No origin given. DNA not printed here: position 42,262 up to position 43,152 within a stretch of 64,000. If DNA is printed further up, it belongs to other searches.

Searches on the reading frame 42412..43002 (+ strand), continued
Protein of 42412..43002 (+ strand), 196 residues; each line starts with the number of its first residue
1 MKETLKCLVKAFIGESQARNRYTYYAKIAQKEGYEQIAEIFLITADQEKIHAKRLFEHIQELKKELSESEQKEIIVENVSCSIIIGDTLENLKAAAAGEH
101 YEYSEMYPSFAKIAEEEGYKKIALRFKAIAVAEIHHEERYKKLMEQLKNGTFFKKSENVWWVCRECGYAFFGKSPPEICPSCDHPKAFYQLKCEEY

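Call 25: search_solved_structures(query=window:42412-43002:+, max_evalue=0.00001, show_alignments=1)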
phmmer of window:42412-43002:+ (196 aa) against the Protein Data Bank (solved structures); distinct sequences matched with E-value up to 0.00001: 24.
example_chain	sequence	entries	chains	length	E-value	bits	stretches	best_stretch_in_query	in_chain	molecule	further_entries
1ryt_A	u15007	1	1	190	1.4e-51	178.4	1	4-191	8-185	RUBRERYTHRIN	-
1b71_A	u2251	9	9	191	1.4e-51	178.4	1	4-191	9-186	PROTEIN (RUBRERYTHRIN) | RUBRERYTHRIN | Rubrerythrin all-iron(III) form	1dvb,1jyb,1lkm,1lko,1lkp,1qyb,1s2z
9fj2_A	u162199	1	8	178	4.4e-44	153.9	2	86-196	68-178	Rubrerythrin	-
1j30_A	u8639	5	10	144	2.1e-23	86.5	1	4-151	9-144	144aa long hypothetical rubrerythrin | Sulerythrin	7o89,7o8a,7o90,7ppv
7ppt_A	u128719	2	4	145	2.1e-23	86.5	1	4-151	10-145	Sulerythrin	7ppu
7o8d_A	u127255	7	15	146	2.2e-23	86.5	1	4-151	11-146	Sulerythrin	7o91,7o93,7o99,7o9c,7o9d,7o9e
9s4o_A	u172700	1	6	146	2.2e-23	86.5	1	4-151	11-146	Sulerythrin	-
9s3w_A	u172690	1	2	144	5e-23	85.3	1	4-151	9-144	Sulerythrin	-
9s59_A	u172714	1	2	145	5.1e-23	85.3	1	4-151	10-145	Sulerythrin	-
9s4p_A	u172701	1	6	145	5.1e-23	85.3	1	4-151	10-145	Sulerythrin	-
9s4r_A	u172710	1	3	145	5.1e-23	85.3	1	4-151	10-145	Sulerythrin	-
9s5v_A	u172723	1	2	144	1.2e-22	84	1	4-151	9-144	diFe-Sulerythin_E53D:E126D reduced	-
9s5d_A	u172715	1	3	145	1.3e-22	84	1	4-151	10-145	Sulerythrin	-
9s4c_A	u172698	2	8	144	1.4e-22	83.9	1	4-151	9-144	Sulerythrin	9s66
9onm_A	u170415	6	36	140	4.4e-21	79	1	6-147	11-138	Rubrerythrin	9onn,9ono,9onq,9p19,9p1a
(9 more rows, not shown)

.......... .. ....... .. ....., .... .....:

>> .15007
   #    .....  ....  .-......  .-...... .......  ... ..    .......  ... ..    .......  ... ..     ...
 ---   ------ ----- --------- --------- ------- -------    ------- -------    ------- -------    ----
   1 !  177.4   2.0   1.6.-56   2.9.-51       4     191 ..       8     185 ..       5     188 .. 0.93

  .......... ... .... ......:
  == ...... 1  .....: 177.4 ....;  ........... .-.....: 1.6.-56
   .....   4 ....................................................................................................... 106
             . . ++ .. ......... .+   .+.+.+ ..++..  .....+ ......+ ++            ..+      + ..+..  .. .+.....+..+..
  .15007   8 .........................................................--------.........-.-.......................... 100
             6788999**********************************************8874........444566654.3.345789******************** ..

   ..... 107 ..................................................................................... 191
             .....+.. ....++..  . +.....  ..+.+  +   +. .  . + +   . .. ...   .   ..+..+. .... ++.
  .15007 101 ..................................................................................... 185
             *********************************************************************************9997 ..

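Call 46: find_related_loci(query=window:42412-43002:+, collection=metagenome_contigs, flank=6000)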
Query window:42412-43002:+ (196 aa) in metagenome_contigs; peptide patterns used: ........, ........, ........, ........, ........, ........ (x = any residue, [..] = any of these).
600 stretches matched a pattern (row limit reached: there are more); 535 encode a relative of the query (tblastn E <= 1e-3); the best 80 are kept; 80 distinct loci.
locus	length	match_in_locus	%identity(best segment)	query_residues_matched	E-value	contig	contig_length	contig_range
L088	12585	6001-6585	74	1-196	3e-97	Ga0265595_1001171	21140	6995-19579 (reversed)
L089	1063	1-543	79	15-196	5e-101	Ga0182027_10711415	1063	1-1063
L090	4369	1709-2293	72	1-196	3e-93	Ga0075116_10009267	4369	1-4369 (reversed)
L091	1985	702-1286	72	1-196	9e-97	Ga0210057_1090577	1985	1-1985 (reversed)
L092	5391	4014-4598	68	1-196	9e-89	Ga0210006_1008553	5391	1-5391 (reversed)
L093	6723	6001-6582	69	1-196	3e-88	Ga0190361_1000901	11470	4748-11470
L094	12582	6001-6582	69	1-196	4e-88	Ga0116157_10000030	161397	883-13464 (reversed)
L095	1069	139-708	70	1-196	3e-95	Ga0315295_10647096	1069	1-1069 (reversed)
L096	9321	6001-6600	67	1-196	1e-87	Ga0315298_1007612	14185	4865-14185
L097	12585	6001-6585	67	1-196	3e-87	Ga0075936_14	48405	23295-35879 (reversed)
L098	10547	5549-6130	70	1-196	2e-87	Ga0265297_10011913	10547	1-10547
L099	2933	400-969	69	1-196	9e-89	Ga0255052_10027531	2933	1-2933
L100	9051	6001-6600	67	1-196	8e-87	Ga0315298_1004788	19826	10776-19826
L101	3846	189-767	66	1-196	1e-86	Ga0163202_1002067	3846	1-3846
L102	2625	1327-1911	69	1-196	4e-88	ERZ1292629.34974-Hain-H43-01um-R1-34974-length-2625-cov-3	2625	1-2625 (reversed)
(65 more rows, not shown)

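Call 53: search_protein_families(library=ncbifam, proteins=[window:42412-43002:+], max_evalue=0.001)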
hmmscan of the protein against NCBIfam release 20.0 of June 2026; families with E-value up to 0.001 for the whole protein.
window:42412-43002:+ (196 aa): 3 families
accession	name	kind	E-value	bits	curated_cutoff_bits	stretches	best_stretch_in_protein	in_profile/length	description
NF045767.1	RuberyRbr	equivalog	5.9e-72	241.8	200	1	3-196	8-194/194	rubrerythrin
NF045783.1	Nigrythrn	equivalog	3.9e-29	102.2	340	1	4-189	29-199/202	nigerythrin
NF045720.1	rubredox_RCKP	subfamily_domain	0.00052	19.5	45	0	161-188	4-31/34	RCKP-type rubredoxin-like domain-containing protein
